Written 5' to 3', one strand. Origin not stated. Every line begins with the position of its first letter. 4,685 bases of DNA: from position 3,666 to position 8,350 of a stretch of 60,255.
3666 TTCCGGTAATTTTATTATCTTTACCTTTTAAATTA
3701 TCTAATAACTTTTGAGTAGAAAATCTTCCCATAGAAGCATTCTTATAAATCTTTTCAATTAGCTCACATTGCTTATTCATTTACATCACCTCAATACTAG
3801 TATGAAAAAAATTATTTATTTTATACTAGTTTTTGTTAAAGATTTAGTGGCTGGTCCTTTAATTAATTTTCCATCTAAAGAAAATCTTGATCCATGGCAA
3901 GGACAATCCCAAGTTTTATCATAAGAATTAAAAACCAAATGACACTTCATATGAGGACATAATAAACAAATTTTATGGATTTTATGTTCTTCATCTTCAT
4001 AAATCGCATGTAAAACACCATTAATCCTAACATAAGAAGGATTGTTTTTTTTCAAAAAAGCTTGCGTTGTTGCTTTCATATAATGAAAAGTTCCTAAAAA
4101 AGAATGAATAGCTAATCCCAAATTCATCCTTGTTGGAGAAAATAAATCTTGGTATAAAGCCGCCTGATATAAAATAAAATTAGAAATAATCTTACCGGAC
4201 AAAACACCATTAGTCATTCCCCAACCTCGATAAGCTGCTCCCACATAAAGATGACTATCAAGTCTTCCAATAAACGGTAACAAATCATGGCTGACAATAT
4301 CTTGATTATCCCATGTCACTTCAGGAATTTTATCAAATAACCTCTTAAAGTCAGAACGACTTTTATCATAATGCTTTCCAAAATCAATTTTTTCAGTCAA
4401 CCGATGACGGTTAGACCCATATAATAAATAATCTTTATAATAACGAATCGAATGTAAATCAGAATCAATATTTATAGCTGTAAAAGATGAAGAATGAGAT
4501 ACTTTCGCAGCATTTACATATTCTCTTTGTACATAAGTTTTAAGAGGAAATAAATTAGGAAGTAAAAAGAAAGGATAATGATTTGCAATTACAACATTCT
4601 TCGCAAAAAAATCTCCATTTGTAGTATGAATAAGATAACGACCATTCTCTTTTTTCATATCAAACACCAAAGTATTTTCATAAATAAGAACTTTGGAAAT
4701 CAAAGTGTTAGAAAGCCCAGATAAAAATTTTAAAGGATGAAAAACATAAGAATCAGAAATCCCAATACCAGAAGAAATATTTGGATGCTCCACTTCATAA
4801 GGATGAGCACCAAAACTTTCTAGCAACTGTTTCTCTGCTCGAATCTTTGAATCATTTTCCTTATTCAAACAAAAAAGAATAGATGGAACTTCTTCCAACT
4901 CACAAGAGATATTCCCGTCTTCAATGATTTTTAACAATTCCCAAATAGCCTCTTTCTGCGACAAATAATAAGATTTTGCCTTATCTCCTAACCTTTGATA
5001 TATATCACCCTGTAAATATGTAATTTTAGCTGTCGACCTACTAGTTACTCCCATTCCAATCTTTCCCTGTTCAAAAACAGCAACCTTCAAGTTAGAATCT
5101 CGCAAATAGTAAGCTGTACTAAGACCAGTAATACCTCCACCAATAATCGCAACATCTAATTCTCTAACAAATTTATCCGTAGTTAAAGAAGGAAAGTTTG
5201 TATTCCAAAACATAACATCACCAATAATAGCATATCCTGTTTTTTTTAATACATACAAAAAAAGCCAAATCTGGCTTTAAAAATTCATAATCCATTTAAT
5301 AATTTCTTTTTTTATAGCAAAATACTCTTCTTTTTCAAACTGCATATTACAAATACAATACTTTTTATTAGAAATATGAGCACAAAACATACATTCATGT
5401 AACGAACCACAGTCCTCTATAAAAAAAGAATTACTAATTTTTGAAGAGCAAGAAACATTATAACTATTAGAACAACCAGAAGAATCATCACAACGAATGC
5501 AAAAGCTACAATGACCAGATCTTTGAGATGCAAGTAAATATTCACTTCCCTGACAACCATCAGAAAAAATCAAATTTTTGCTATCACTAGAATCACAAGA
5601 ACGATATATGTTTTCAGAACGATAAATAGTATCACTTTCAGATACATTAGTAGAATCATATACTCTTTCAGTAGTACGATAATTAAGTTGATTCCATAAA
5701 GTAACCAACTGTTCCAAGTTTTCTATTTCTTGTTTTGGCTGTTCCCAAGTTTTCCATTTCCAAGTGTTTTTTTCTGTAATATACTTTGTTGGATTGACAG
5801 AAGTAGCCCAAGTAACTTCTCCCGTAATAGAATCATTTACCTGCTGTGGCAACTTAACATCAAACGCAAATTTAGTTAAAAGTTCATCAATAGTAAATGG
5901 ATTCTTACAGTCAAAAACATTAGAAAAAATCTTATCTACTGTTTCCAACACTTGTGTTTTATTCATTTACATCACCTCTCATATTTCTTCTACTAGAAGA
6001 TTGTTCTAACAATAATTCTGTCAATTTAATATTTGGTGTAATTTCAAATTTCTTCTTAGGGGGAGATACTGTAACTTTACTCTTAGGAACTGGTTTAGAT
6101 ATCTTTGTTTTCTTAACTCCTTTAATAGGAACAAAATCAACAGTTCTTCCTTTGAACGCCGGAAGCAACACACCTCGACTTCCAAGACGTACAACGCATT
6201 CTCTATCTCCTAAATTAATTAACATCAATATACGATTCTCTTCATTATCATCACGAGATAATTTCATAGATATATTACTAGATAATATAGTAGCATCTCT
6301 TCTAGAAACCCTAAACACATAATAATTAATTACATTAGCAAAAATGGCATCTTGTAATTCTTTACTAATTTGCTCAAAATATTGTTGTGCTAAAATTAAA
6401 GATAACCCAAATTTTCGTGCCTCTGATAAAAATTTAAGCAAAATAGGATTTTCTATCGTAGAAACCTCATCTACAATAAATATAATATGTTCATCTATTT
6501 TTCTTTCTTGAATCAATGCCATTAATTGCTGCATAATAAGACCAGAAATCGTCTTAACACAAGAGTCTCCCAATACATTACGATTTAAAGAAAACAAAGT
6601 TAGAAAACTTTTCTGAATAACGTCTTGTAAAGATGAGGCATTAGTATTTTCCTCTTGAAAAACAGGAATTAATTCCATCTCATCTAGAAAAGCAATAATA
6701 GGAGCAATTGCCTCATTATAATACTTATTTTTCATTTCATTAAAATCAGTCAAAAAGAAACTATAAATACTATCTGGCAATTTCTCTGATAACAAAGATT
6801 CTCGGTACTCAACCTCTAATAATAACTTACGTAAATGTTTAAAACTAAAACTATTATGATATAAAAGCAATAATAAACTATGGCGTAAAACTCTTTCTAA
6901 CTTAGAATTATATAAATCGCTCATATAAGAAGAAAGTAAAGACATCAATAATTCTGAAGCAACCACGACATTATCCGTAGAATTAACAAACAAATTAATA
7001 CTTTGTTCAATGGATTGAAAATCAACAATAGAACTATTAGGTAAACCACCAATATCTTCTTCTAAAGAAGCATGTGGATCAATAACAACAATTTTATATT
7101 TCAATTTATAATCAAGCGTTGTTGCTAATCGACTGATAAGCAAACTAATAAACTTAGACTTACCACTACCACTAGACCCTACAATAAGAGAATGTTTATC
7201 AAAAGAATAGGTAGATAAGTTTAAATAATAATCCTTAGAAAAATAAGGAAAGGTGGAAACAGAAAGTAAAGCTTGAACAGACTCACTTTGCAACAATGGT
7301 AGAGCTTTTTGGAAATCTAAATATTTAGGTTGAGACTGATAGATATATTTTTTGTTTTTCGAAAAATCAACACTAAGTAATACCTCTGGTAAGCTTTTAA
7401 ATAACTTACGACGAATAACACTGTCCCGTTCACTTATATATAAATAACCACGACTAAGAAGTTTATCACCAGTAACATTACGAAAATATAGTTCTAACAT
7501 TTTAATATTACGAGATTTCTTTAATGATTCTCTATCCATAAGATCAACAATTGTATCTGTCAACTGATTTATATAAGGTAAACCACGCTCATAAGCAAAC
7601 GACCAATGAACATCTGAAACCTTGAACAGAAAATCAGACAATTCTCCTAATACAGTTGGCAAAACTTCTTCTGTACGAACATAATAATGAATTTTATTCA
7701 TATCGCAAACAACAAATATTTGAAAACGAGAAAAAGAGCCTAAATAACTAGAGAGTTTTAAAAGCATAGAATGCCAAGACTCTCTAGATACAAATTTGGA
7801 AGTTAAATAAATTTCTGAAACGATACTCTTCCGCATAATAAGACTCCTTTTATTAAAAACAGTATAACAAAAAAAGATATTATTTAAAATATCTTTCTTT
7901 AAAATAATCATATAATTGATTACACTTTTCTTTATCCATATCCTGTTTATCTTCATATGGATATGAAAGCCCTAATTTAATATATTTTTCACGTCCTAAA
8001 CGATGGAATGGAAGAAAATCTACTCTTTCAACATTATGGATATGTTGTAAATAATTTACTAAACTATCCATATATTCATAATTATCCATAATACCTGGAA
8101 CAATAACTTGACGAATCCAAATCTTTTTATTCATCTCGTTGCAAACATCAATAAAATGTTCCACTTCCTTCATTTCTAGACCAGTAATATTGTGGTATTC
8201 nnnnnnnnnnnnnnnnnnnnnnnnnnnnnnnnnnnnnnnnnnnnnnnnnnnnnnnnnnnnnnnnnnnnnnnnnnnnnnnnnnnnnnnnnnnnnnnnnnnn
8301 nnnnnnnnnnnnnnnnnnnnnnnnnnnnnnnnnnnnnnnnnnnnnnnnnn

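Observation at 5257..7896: Terminator-insulated, translationally coupled pair: orphan HerA/FtsK/VirD4-class ATPase plus a Cys-rich partner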

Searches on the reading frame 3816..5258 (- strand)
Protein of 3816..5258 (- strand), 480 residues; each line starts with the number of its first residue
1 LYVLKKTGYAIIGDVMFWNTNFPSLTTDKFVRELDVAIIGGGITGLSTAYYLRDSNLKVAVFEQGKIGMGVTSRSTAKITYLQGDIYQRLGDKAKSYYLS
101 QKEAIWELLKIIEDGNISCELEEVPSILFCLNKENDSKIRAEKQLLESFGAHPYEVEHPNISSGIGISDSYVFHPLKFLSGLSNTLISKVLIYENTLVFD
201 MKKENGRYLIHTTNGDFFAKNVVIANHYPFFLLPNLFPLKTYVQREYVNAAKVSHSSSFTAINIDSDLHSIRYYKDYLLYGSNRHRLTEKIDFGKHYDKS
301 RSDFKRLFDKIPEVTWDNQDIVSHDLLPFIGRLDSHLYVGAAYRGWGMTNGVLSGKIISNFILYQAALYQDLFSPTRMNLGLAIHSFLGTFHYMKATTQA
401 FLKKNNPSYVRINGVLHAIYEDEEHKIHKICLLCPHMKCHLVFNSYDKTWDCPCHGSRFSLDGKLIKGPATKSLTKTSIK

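Call 62: search_protein_families(library=pfam, proteins=[window:3816-5258:-], max_evalue=0.001)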
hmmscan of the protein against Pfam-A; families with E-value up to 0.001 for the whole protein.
window:3816-5258:- (480 aa): 7 families
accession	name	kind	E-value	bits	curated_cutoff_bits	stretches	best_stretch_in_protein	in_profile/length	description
PF01266.30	DAO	-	4.1e-32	112.5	27.9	1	35-359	1-351/353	FAD dependent oxidoreductase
PF00355.32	Rieske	-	1.6e-12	47.6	20.3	1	399-475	8-85/88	Rieske [2Fe-2S] domain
PF13450.12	NAD_binding_8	-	1.4e-07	32.1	21.9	1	38-76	1-40/68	NAD(P)-binding Rossmann-like domain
PF13738.12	Pyr_redox_3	-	6e-06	26.1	30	0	38-68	2-33/305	Pyridine nucleotide-disulphide oxidoreductase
PF01946.23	Thi4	-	9.5e-06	25.5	26.2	1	32-64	16-49/235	Thi4 family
PF07992.20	Pyr_redox_2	-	9.8e-05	22.3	26.1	1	35-77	2-44/291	Pyridine nucleotide-disulphide oxidoreductase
PF00890.30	FAD_binding_2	-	0.00018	21.3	20.4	1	35-67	1-33/414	FAD binding domain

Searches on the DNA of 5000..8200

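Call 91: search_rna_families(source=window, start=5000, end=8200, threshold=evalue, max_evalue=1)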
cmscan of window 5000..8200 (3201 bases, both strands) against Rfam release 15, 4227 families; matches with E-value up to 1: 1.
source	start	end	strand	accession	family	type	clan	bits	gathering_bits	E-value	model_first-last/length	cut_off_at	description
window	7122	7209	-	RF04329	snoMe18S-C1367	Gene; snRNA; snoRNA; CD-box;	-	21.7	101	0.82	1-110/110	no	Drosophila C/D box small nucleolar RNA snoMe18S-C1367 family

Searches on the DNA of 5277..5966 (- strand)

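Call 90: search_rna_families(source=L055, start=4900, end=5250, threshold=evalue, max_evalue=1)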
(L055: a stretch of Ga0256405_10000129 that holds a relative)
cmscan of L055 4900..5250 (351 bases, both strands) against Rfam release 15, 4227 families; matches with E-value up to 1: 0.
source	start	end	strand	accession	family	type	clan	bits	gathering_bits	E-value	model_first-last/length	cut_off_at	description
